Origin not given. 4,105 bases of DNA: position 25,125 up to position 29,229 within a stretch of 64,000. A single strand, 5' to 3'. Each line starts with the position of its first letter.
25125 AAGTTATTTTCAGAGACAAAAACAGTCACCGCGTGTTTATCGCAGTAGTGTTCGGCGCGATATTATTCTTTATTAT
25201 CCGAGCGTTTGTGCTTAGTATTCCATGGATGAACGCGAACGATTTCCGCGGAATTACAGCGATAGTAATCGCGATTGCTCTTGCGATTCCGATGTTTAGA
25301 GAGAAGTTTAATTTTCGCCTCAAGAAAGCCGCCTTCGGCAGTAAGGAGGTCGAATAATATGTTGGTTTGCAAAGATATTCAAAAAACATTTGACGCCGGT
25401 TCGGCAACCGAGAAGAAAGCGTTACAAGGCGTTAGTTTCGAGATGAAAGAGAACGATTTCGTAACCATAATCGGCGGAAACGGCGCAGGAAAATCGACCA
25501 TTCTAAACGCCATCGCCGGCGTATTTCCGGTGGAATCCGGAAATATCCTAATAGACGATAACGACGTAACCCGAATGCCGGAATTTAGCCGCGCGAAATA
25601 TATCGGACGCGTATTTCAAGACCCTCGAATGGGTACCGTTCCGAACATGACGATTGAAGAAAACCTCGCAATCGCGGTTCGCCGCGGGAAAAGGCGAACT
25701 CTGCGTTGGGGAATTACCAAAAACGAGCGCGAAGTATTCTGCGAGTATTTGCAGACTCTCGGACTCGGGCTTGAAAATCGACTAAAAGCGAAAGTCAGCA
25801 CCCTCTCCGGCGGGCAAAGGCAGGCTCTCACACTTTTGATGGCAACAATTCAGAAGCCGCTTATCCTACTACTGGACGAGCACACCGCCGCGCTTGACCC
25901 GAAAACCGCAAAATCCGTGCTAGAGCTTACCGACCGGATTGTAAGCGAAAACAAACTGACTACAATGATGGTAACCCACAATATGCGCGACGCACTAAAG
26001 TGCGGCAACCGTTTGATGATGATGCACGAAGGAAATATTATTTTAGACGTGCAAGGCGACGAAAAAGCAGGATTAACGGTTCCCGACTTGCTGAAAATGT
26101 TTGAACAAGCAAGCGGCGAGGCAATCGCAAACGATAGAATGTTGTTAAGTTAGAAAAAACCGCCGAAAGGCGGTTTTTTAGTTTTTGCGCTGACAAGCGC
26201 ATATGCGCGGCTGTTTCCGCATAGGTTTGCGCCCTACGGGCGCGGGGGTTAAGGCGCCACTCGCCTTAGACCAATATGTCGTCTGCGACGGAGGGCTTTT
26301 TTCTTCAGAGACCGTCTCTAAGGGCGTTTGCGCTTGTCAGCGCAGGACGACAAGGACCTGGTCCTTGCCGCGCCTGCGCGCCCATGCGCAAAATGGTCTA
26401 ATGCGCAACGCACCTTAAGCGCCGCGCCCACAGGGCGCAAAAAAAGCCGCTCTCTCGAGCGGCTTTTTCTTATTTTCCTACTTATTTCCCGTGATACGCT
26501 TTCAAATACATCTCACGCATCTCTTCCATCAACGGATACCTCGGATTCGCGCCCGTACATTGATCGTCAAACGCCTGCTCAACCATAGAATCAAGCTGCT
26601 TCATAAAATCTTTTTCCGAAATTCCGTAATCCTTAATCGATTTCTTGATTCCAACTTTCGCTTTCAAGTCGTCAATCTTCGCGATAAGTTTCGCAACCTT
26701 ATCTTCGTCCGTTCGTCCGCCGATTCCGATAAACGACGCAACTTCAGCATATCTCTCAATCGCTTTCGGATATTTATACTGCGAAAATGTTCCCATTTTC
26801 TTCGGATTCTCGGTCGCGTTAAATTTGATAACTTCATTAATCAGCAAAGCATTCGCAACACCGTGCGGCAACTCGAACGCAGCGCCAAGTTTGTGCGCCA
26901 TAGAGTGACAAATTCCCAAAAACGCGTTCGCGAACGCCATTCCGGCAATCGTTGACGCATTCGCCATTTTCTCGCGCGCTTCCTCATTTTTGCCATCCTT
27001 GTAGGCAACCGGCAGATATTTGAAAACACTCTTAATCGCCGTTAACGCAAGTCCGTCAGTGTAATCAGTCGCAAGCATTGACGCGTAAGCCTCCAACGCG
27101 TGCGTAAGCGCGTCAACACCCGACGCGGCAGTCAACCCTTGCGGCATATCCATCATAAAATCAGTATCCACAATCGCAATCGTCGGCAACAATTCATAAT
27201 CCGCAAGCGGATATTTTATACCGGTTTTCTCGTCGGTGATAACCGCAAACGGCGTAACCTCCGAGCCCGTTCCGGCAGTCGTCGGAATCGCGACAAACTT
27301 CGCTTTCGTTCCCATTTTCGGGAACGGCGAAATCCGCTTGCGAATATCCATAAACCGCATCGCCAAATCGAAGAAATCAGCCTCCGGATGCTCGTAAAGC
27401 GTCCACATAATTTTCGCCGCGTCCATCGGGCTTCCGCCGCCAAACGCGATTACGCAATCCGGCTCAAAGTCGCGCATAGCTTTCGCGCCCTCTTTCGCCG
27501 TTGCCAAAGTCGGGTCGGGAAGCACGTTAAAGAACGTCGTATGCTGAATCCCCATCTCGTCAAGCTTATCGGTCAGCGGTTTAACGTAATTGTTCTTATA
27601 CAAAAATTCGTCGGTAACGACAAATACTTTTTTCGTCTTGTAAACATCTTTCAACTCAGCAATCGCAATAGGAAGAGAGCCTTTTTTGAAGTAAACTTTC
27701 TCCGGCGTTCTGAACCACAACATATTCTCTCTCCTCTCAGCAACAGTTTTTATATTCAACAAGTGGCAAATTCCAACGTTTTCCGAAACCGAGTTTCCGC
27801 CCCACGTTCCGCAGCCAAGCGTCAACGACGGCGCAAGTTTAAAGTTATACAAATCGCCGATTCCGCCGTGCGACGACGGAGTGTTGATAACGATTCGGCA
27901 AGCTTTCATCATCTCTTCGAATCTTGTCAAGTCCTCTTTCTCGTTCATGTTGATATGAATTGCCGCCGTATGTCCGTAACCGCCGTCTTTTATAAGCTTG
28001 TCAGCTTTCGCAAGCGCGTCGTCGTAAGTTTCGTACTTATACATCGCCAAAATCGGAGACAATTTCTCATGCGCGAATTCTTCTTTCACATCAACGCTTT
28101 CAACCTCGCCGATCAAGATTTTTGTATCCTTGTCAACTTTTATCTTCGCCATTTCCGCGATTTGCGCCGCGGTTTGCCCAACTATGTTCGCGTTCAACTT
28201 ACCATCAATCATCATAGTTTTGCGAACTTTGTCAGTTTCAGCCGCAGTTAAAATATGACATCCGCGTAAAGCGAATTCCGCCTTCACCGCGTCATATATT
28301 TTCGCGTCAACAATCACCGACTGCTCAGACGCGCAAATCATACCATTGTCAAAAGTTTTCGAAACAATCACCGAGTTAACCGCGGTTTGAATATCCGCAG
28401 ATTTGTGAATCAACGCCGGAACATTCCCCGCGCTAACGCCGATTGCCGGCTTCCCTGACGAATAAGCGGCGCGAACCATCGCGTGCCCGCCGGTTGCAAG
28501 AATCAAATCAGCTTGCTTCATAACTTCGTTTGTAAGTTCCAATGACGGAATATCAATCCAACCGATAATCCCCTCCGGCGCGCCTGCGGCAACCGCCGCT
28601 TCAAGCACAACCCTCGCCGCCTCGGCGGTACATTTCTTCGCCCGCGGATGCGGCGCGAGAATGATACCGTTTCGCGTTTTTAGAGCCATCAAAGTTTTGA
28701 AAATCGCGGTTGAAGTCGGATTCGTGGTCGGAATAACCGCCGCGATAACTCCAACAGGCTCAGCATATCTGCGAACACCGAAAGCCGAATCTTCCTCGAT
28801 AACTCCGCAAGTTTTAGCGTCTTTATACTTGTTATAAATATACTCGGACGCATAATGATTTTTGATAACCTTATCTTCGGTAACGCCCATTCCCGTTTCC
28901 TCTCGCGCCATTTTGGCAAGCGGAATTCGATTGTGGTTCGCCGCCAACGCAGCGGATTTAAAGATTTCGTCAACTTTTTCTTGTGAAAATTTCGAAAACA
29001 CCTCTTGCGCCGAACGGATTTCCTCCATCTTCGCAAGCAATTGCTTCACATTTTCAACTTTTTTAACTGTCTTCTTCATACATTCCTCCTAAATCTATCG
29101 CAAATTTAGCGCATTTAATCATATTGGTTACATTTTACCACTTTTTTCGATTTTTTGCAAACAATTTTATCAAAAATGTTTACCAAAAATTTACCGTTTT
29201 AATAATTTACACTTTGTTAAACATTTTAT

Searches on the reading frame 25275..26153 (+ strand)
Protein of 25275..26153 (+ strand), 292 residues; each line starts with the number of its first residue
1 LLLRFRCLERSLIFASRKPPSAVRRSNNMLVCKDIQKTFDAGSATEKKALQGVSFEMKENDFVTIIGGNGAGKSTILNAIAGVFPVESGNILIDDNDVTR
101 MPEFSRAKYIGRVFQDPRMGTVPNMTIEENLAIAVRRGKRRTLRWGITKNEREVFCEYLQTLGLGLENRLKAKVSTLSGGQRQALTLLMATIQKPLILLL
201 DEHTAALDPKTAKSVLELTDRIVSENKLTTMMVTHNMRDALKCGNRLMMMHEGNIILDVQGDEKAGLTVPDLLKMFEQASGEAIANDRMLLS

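Call 10: search_protein_families(library=pfam, proteins=[window:25275-26153:+])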
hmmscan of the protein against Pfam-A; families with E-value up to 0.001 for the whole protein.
window:25275-26153:+ (292 aa): 8 families
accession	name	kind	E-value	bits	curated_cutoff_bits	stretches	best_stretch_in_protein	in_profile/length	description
PF00005.33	ABC_tran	-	3.7e-29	102.5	25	1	50-205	1-137/137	ABC transporter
PF02463.25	SMC_N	-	5e-09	36.4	40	1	59-236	23-198/220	RecF/RecN/SMC N terminal domain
PF13304.12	AAA_21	-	3e-08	34.5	27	0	63-99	2-36/304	AAA domain, putative AbiEii toxin, Type IV TA system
PF13555.12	AAA_29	-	7.3e-06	26.1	27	1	51-84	13-46/61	P-loop containing region of AAA domain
PF13175.12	AAA_15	-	3.5e-05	24.1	32.1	0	53-98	17-65/374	AAA ATPase domain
PF13476.12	AAA_23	-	4e-05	24.8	27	1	59-85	18-44/201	AAA domain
PF13514.12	AAA_27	-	0.00023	21.3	22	1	53-81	19-47/206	AAA domain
PF09818.15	ABC_ATPase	-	0.00032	20.2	23.2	0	60-83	80-103/283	P-loop domain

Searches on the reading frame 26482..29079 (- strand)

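Call 10: search_protein_families(library=pfam, proteins=[window:26482-29079:-])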
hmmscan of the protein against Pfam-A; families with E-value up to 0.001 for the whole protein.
window:26482-29079:- (865 aa): 4 families
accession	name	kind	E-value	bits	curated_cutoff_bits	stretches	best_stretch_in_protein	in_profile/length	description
PF25137.1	ADH_Fe_C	-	6.7e-60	202.5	27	1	650-862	1-194/194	Fe-containing alcohol dehydrogenase family, C-terminal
PF00465.25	Fe-ADH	-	2.4e-48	164.3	31.3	1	459-639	1-168/168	Iron-containing alcohol dehydrogenase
PF00171.27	Aldedh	-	6.1e-22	78.2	23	1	12-402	29-426/461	Aldehyde dehydrogenase family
PF13685.12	Fe-ADH_2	-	2.1e-08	34.8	28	1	481-558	18-93/149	Iron-containing alcohol dehydrogenase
